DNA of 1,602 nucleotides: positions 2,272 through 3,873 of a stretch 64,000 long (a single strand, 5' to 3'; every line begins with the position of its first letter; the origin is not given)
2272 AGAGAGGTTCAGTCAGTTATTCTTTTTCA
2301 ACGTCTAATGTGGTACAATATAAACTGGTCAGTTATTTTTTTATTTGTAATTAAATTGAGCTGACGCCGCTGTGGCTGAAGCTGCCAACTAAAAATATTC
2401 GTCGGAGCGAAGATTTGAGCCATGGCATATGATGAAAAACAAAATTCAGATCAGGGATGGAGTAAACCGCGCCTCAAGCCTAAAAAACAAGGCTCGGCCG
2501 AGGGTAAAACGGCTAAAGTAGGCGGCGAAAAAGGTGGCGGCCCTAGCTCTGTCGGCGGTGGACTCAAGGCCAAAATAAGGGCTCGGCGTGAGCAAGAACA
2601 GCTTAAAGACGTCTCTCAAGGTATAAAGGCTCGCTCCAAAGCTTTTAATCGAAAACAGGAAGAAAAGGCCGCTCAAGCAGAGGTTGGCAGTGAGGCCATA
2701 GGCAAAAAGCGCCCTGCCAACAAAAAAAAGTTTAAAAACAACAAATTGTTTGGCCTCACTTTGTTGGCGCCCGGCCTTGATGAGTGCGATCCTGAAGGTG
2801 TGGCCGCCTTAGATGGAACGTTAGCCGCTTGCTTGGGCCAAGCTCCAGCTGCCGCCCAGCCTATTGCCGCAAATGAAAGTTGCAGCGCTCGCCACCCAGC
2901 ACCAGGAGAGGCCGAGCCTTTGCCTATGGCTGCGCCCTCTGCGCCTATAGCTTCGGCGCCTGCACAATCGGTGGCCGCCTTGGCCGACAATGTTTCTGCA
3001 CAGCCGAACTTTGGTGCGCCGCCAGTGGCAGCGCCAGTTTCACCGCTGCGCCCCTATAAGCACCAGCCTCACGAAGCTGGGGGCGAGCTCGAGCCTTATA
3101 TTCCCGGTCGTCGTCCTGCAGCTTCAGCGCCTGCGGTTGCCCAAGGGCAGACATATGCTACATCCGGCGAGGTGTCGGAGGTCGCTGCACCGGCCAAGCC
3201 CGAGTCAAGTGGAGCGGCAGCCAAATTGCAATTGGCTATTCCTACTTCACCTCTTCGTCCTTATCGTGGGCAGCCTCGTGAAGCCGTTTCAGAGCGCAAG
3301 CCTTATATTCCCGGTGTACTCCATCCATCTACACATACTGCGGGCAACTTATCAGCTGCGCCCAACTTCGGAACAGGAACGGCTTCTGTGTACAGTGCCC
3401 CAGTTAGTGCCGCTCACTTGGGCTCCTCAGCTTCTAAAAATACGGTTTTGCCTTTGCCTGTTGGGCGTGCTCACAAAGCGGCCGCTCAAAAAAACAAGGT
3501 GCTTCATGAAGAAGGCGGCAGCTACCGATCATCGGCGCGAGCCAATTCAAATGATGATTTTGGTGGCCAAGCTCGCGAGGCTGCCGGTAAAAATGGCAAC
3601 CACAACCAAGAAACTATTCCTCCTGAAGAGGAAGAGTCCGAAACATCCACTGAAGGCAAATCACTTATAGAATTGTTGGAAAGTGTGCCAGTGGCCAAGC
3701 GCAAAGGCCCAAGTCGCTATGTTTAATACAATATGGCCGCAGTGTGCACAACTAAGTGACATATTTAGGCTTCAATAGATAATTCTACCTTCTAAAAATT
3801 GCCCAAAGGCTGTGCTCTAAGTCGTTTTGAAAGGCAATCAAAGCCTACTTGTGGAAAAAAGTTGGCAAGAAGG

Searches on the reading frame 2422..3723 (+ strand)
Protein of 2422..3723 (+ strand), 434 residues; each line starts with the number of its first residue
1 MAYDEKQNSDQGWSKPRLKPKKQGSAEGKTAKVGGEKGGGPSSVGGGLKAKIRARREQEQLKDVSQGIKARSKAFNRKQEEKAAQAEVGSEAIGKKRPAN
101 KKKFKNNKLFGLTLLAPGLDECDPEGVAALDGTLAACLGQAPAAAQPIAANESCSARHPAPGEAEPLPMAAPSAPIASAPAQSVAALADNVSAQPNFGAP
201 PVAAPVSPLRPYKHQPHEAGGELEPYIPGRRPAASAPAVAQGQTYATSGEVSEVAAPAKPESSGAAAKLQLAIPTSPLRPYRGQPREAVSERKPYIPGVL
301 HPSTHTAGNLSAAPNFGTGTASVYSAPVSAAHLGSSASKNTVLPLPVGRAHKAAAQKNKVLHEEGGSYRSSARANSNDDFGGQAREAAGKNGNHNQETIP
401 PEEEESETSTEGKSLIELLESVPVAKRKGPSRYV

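Call 4: search_protein_families(library=pfam, proteins=[window:2422-3723:+], max_evalue=0.1)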
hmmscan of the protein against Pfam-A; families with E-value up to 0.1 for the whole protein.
window:2422-3723:+ (434 aa): 0 families

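Call 30: search_protein_families(library=ncbifam, proteins=[window:2422-3723:+], max_evalue=1)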
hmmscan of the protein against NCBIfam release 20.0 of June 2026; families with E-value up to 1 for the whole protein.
window:2422-3723:+ (434 aa): 0 families
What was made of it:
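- On TonB/TolA: No Pfam or NCBIfam hit (calls 4, 30).
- Closest known: Periplasm-spanning spacers of TonB and TolA. Different: There is no TonB_C or TolA domain (calls 4, 30).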

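Call 48: find_homologous_proteins(query=A5, max_evalue=0.01)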
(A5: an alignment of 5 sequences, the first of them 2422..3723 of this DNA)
Query A5 (5 sequences) (434 aa, profile of the alignment): 10 proteins with E <= 0.01 among 8000 candidates.
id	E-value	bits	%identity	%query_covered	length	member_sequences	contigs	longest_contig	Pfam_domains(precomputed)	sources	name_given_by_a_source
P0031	2.2e-184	632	98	100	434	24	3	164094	-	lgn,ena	-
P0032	3.6e-178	612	58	100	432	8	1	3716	-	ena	-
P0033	2.2e-169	583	91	100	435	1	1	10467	-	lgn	-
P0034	1.2e-155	537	81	100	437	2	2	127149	-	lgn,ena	-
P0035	7.6e-133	462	68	100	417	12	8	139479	-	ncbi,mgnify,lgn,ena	mgnify:CR=1 FL=1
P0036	7.3e-128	446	70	100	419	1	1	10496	-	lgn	-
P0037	1.5e-125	438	64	99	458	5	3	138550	-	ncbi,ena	-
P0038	7.3e-122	426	68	100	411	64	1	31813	-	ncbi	ncbi:MAG: hypothetical protein ACI37J_08925 [Candidatus Bruticola sp.]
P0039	7.0e-103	364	55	100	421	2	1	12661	-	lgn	-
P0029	1.6e-74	270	56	4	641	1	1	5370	-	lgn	-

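Call 59: predict_structure(alignment_id=A6)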
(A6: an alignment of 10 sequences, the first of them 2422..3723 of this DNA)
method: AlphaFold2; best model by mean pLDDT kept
length: 434 residues; sequences in the alignment: 10
mean_pLDDT: 46.0   pTM: 0.15
mean pLDDT of the five models: 46.0, 45.8, 42.0, 40.6, 38.9
residues with pLDDT >= 90: 0; 70-90: 9; 50-70: 128; < 50: 297
segments of 3 or more residues with pLDDT < 50: 1-4, 23-42, 94-96, 110-123, 126-131, 139-165, 169-174, 176-179, 181-194, 196-206, 212-215, 220-222, 233-256, 258-276, 286-288, 299-338, 350-356, 358-407
pLDDT, mean of each block of 10 residues (from residue 1): 47 57 45 40 57 68 58 56 51 49 50 43 47 49 35 33 40 40 37 38 46 44 60 42 34 38 41 46 45 54 39 40 40 43 50 46 42 44 38 40 46 65 56 48
secondary structure, 60 per line:
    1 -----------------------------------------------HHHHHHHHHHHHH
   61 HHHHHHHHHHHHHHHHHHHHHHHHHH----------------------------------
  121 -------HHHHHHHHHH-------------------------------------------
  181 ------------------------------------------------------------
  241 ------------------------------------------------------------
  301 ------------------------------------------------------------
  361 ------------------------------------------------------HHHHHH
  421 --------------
elements in order: H48-86 H128-137 H415-420
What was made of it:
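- The upstream protein has mean pLDDT 46 (call 59).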

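Call 61: search_protein_families(library=phrogs, proteins=[window:2422-3723:+], max_evalue=0.01)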
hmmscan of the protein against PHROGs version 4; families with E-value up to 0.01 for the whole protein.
window:2422-3723:+ (434 aa): 0 families

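Call 62: search_protein_families(library=padloc, proteins=[window:2422-3723:+], max_evalue=0.01)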
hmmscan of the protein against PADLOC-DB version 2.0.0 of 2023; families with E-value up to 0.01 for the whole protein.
window:2422-3723:+ (434 aa): 0 families

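Call 79: search_solved_structures(query=A6, max_evalue=1)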
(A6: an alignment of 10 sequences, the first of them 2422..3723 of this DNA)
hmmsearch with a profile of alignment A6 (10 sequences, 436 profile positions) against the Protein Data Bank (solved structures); distinct sequences matched with E-value up to 1: 0.
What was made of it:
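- Tried and rejected: The upstream protein gave nothing (call 79).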
